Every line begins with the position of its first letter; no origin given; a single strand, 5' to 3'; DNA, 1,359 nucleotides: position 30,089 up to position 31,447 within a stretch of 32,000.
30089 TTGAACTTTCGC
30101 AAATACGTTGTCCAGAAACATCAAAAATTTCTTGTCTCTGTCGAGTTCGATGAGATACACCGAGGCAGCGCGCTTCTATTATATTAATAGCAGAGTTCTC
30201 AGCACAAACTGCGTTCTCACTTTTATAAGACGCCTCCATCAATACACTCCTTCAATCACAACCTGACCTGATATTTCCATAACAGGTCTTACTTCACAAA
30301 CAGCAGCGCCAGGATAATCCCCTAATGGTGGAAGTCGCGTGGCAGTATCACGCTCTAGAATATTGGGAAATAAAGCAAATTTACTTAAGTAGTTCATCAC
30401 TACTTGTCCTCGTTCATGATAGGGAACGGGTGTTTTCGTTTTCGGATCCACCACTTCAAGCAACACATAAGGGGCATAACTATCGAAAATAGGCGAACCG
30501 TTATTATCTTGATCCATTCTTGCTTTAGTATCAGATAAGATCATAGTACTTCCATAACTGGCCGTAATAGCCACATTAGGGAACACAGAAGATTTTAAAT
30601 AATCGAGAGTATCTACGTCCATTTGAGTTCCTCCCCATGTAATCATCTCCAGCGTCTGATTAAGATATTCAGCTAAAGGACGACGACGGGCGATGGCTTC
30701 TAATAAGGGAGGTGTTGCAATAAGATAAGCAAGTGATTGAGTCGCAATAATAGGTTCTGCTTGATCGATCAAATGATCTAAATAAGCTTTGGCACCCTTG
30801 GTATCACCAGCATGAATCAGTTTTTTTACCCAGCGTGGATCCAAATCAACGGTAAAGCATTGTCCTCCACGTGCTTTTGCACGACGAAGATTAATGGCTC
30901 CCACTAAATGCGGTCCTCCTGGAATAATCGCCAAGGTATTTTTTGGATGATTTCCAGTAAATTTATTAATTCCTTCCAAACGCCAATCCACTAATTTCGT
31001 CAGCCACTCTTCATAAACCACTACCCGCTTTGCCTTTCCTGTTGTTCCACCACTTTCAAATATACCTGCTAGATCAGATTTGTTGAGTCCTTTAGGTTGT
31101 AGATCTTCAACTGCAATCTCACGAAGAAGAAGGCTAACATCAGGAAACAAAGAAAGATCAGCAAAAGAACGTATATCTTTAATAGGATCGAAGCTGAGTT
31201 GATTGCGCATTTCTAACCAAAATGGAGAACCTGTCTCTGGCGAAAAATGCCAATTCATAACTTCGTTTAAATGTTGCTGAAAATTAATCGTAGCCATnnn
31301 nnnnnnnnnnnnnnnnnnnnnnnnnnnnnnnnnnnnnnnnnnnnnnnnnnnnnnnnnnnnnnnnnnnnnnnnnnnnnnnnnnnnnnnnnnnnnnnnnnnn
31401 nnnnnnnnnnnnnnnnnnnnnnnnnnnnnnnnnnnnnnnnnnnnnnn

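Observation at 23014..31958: Complete phenazine-type biosynthetic operon in a Legionellales-like, effector-bearing genome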

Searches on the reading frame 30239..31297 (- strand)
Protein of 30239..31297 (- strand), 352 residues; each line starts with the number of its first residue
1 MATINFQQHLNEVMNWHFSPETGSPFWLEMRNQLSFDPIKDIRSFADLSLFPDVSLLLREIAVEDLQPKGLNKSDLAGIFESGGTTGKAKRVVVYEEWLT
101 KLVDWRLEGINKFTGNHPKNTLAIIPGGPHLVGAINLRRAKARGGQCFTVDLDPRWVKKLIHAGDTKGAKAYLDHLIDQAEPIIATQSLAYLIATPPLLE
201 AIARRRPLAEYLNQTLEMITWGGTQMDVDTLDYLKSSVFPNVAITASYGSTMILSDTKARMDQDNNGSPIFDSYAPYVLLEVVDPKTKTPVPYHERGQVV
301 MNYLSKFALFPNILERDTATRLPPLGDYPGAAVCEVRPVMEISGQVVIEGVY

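Call 13: search_protein_families(library=pfam, proteins=[window:30239-31297:-], max_evalue=0.01)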
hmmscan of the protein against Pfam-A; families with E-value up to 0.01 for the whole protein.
window:30239-31297:- (352 aa): 1 family
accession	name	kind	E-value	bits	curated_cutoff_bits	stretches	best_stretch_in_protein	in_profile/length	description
PF00501.34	AMP-binding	-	5.2e-09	35.8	29.9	1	183-301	251-374/384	AMP-binding enzyme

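Call 18: search_solved_structures(query=window:30239-31297:-, max_evalue=0.01, show_alignments=1)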
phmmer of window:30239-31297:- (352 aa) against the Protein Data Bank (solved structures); distinct sequences matched with E-value up to 0.01: 2.
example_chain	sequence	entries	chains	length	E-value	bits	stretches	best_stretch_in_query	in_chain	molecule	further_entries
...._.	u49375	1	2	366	2.4e-96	326.1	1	10-352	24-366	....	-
3hgu_A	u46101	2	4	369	2.5e-96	326.1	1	10-352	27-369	EhpF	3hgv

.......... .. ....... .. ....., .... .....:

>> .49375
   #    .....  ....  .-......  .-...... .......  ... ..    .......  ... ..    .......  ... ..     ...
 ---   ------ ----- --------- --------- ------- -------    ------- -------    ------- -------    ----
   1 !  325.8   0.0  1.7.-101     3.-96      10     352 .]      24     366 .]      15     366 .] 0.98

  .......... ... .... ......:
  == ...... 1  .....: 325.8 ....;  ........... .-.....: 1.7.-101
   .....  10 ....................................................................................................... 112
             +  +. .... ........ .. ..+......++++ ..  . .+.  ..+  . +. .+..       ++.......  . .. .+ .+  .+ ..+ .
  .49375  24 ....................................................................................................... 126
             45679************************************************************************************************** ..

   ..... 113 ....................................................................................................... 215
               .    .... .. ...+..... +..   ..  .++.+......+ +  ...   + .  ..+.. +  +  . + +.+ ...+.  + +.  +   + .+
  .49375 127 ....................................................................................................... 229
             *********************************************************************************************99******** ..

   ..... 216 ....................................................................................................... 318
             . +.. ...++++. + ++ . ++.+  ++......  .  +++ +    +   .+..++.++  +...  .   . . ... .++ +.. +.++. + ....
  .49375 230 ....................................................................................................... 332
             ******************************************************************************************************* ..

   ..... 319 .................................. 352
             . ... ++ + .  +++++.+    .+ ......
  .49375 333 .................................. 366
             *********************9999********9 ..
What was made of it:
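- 30239..31297 (-): ehpF-like: an ANL adenylating enzyme that lacks the C-terminal domain (352 aa). Call 18: PDB EhpF (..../3HGU) 326 bits, E 2.4e-96, aligned end to end.
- EhpF: 326 bits to the PDB EhpF structure, with the same domain-less length (call 18). EhpF, a phenazine-specific tailoring enzyme, is also present (call 18).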

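Call 22: search_dna_similar(query=window:30239-31297:-, collection=plasmids, mode=protein, max_rows=15)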
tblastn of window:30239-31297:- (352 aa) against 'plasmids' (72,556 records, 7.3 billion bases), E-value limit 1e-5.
Records with a match: 29; places in all: 29; records where one place covers at least 80% of the query: 29.
Best place of each record, by identity: 60-80% 1; <60% 28.
By first word of the organism name: Streptomyces 19; Pantoea 4; Streptantibioticus 2; Escherichia 1; Burkholderia 1; Halalkalicoccus 1; Halomarina 1.
By predicted mobility (MOB-suite, as given by PLSDB): non-mobilizable 24; mobilizable 3; conjugative 2.
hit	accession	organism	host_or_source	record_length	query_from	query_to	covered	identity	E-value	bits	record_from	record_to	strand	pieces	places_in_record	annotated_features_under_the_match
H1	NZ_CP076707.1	Escherichia coli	-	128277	5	352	99%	60.3%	2e-140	447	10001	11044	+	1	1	phenazine antibiotic biosynthesis protein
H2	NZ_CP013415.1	Burkholderia ubonensis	soil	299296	10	352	97%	45.3%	3e-93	311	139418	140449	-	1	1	AMP-binding protein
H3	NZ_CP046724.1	Pantoea agglomerans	pure culture,cherry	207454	3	352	99%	42.9%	1e-93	312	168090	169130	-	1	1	AMP-binding protein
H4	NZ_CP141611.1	Pantoea agglomerans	cell culture,hydroalcoholic extract of ...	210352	3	352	99%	42.9%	1e-93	312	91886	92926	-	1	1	AMP-binding protein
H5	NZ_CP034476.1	Pantoea agglomerans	food,leaf from rome apple cultivar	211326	3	352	99%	42.9%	1e-93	312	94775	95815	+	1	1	AMP-binding protein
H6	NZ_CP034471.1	Pantoea agglomerans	food,leaf from rome apple cultivar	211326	3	352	99%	42.9%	1e-93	312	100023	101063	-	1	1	AMP-binding protein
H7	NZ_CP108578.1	Streptomyces goshikiensis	-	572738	7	352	98%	41.1%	3e-73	253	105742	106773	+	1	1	AMP-binding protein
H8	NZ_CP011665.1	Streptomyces sp. Mg1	-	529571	7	352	98%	41.1%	3e-73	253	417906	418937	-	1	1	AMP-binding protein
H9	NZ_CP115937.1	Streptomyces goshikiensis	microorganism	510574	7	352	98%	41.1%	3e-73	253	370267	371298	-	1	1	AMP-binding protein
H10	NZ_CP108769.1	Streptomyces goshikiensis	-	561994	7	352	98%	41.1%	3e-73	253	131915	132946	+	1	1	AMP-binding protein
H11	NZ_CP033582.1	Streptomyces sp. ADI95-16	-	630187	7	352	98%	40.6%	2e-73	254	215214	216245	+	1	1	AMP-binding protein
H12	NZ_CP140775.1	Streptomyces goshikiensis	cell culture,soil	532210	8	352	98%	40.8%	2e-73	254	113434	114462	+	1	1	AMP-binding protein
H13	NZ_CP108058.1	Streptomyces goshikiensis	-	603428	8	352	98%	40.8%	2e-73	254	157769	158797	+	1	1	AMP-binding protein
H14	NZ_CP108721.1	Streptomyces sp. NBC_00998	-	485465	4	352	99%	39.4%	2e-73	254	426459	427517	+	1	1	phenazine biosynthesis protein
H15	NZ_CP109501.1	Streptomyces sp. NBC_01426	-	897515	8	352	98%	36.2%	4e-66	233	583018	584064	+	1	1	phenazine biosynthesis protein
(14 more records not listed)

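Call 23: get_annotated_region(hit=H1, flank=12000)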
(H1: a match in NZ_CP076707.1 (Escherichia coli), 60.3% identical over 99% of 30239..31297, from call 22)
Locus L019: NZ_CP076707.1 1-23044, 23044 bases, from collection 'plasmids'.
description: Escherichia coli O170:H18 strain CFIAFB20120266 plasmid unnamed1, complete sequence
organism: Escherichia coli (NCBI taxid 2848145)
taxonomy: Bacteria; Pseudomonadota; Gammaproteobacteria; Enterobacterales; Enterobacteriaceae; Escherichia; Escherichia coli
host: -; source: -; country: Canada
typing (MOB-suite, as given by PLSDB): non-mobilizable; replicon IncFIB
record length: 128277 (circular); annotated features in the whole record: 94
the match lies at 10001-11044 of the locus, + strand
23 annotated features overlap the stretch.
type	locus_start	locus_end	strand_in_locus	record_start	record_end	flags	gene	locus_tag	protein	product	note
CDS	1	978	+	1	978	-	-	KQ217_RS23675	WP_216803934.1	RepB family plasmid replication initiator protein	GO:0006270 - DNA replication initiation [Evidence IEA]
CDS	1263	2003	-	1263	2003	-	-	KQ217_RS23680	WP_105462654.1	tyrosine-type recombinase/integrase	GO:0015074 - DNA integration [Evidence IEA]; GO:0006310 - DNA recombination [Evidence IEA]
CDS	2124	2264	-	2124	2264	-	-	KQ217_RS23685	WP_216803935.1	transcriptional regulator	-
CDS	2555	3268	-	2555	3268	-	-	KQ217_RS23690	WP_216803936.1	DUF2461 domain-containing protein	-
CDS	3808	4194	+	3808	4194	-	-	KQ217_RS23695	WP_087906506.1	VOC family protein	-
CDS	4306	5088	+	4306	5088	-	-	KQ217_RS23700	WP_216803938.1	SDR family NAD(P)-dependent oxidoreductase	-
CDS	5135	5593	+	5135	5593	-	-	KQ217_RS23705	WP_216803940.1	PhzA/PhzB family protein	GO:0017000 - antibiotic biosynthetic process [Evidence IEA]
CDS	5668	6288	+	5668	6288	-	-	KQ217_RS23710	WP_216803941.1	isochorismatase family protein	-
CDS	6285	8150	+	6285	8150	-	-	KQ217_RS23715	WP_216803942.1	anthranilate synthase family protein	-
CDS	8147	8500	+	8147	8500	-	-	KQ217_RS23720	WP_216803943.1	hypothetical protein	-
CDS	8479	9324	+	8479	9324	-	-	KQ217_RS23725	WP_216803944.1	PhzF family phenazine biosynthesis protein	GO:0009058 - biosynthetic process [Evidence IEA]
CDS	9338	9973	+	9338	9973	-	-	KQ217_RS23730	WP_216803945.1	pyridoxal 5'-phosphate synthase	GO:0008615 - pyridoxine biosynthetic process [Evidence IEA]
CDS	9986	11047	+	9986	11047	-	-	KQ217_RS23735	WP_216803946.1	phenazine antibiotic biosynthesis protein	-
CDS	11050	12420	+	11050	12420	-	-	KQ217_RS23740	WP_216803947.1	aldehyde dehydrogenase family protein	-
CDS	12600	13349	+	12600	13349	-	-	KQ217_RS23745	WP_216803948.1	hypothetical protein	-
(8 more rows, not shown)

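Call 24: get_annotated_region(hit=H3, flank=12000)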
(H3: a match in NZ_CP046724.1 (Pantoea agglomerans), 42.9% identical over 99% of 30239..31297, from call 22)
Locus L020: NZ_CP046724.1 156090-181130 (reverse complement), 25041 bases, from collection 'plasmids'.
description: Pantoea agglomerans strain ASB05 plasmid pASB05p2, complete sequence
organism: Pantoea agglomerans (NCBI taxid 549)
taxonomy: Bacteria; Pseudomonadota; Gammaproteobacteria; Enterobacterales; Erwiniaceae; Pantoea; Pantoea agglomerans
host: -; source: pure culture,cherry; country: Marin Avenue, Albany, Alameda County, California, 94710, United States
typing (MOB-suite, as given by PLSDB): non-mobilizable; replicon rep_cluster_807
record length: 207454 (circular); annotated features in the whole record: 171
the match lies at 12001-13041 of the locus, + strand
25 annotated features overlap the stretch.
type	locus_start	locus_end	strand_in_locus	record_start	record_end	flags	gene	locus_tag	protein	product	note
CDS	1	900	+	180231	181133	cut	arnD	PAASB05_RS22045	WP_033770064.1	4-deoxy-4-formamido-L-arabinose- phosphoundecaprenol deformylase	-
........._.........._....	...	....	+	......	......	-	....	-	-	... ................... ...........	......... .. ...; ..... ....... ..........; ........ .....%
CDS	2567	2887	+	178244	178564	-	arnE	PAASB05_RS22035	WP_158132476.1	4-amino-4-deoxy-L-arabinose-phosphoundecaprenol flippase subunit ArnE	-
CDS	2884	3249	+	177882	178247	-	arnF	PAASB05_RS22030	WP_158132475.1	4-amino-4-deoxy-L-arabinose-phosphoundecaprenol flippase subunit ArnF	-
CDS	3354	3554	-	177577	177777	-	-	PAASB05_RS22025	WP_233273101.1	hypothetical protein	-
CDS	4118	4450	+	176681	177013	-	-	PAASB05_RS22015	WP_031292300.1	type II toxin-antitoxin system RelE/ParE family toxin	-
CDS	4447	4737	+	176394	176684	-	-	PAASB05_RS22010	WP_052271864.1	XRE family transcriptional regulator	-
CDS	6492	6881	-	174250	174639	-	-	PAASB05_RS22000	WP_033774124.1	VOC family protein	-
CDS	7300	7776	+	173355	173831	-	-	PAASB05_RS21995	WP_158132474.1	PhzA/PhzB family protein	GO:0017000 - antibiotic biosynthetic process [Evidence IEA]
CDS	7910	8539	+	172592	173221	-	-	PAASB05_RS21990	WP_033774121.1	isochorismatase family protein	-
CDS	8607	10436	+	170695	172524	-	-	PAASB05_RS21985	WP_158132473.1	anthranilate synthase family protein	-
CDS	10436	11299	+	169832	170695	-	-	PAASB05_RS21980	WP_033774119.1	PhzF family phenazine biosynthesis protein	GO:0009058 - biosynthetic process [Evidence IEA]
CDS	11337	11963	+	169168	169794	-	-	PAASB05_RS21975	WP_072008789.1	pyridoxine 5'-phosphate oxidase C-terminal domain-containing protein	-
CDS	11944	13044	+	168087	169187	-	-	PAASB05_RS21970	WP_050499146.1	AMP-binding protein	-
CDS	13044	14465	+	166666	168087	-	-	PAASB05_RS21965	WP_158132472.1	aldehyde dehydrogenase family protein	-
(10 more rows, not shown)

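Call 60: find_homologous_proteins(query=window:30239-31297:-, max_evalue=1e-20)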
Query window:30239-31297:- (352 aa): 3278 proteins with E <= 1e-20 among 6266 candidates; the best 120 are listed.
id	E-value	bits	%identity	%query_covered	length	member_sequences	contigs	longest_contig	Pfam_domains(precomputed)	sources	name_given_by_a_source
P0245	3.5e-237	804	100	100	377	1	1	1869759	PF00501.35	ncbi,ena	-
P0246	1.9e-186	637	79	100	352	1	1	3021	PF00501.35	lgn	-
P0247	1.9e-185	634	79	100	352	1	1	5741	-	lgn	-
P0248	2.9e-182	624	75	100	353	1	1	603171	-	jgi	jgi:hypothetical protein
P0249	2.7e-181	620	77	100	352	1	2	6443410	PF00501.35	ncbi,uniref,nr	ncbi:phenazine antibiotic biosynthesis protein [Endozoicomonas sp. SM1973]|uniref:Phenazine antibiot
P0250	1.4e-179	615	76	100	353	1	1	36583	PF00501.35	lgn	-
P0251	5.0e-179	613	76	100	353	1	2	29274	PF00501.35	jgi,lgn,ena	jgi:hypothetical protein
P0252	2.2e-178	611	77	100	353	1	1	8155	PF00501.35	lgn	-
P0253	2.4e-177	607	75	100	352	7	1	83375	-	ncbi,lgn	-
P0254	1.5e-176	605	75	100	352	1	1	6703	PF00501.35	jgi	jgi:acyl-CoA synthetase (AMP-forming)/AMP-acid ligase II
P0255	7.6e-176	602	76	100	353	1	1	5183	PF00501.35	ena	-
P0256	1.4e-175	602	75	100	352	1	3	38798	PF00501.35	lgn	-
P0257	5.0e-175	600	73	100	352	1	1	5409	PF00501.35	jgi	-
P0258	3.8e-174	597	74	100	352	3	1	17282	PF00501.35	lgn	-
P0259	5.1e-174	596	72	100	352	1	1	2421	PF00501.35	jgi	jgi:hypothetical protein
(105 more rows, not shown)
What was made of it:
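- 30239..31297 (-): Call 60: homologues are 352-353 aa and are named 'phenazine antibiotic biosynthesis protein'.
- On ehp-type (griseoluteic acid / AGA) phenazine cluster: Call 60: homologues are 352-353 aa.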

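Call 65: find_encoding_contigs(protein=P0249, flank=10000, max_places=1)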
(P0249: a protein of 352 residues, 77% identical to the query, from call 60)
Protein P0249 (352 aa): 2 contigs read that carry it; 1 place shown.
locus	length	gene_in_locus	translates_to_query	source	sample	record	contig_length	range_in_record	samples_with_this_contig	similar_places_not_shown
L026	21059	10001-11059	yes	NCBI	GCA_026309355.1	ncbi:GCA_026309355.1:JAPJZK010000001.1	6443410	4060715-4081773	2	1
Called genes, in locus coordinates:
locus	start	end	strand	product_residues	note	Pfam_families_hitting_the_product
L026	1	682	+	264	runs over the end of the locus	PF00106:adh_short, PF08659:KR, PF13561:adh_short_C2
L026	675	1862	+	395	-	PF08028:Acyl-CoA_dh_2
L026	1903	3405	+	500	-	PF00501:AMP-binding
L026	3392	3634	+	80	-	PF00550:PP-binding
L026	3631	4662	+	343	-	PF08541:ACP_syn_III_C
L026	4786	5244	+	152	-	PF03284:PHZA_PHZB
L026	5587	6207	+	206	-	PF00857:Isochorismatase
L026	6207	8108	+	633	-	PF00425:Chorismate_bind, PF00117:GATase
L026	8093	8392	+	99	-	-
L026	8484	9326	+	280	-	PF02567:PhzC-PhzF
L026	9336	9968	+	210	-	PF01243:PNPOx_N, PF10590:PNP_phzG_C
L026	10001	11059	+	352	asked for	PF00501:AMP-binding (faint)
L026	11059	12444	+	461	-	PF00171:Aldedh, PF05893:LuxC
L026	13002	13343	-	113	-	-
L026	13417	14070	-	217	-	PF10881:DUF2726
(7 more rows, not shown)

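Call 66: find_encoding_contigs(protein=P0253, flank=10000, max_places=1)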
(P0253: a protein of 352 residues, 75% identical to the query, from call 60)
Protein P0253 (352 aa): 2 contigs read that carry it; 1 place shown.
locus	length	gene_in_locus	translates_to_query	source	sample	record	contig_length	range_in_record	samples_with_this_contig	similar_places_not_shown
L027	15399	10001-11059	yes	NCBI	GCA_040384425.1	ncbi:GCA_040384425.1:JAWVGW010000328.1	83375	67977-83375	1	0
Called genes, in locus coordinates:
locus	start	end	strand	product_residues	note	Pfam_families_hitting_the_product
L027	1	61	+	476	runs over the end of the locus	PF00083:Sugar_tr (weak), PF07690:MFS_1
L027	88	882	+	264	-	PF00106:adh_short, PF08659:KR, PF13561:adh_short_C2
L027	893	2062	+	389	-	PF08028:Acyl-CoA_dh_2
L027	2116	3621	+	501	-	PF00501:AMP-binding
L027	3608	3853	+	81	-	PF00550:PP-binding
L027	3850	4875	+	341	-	PF08541:ACP_syn_III_C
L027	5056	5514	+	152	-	PF03284:PHZA_PHZB, PF12680:SnoaL_2 (weak)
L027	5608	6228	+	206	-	PF00857:Isochorismatase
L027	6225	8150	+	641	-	PF00425:Chorismate_bind, PF00117:GATase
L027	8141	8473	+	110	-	-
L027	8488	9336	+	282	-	PF02567:PhzC-PhzF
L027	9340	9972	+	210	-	PF01243:PNPOx_N, PF10590:PNP_phzG_C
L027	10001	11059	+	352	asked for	-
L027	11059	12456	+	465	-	PF00171:Aldedh, PF05893:LuxC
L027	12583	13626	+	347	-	PF00793:DAHP_synth_1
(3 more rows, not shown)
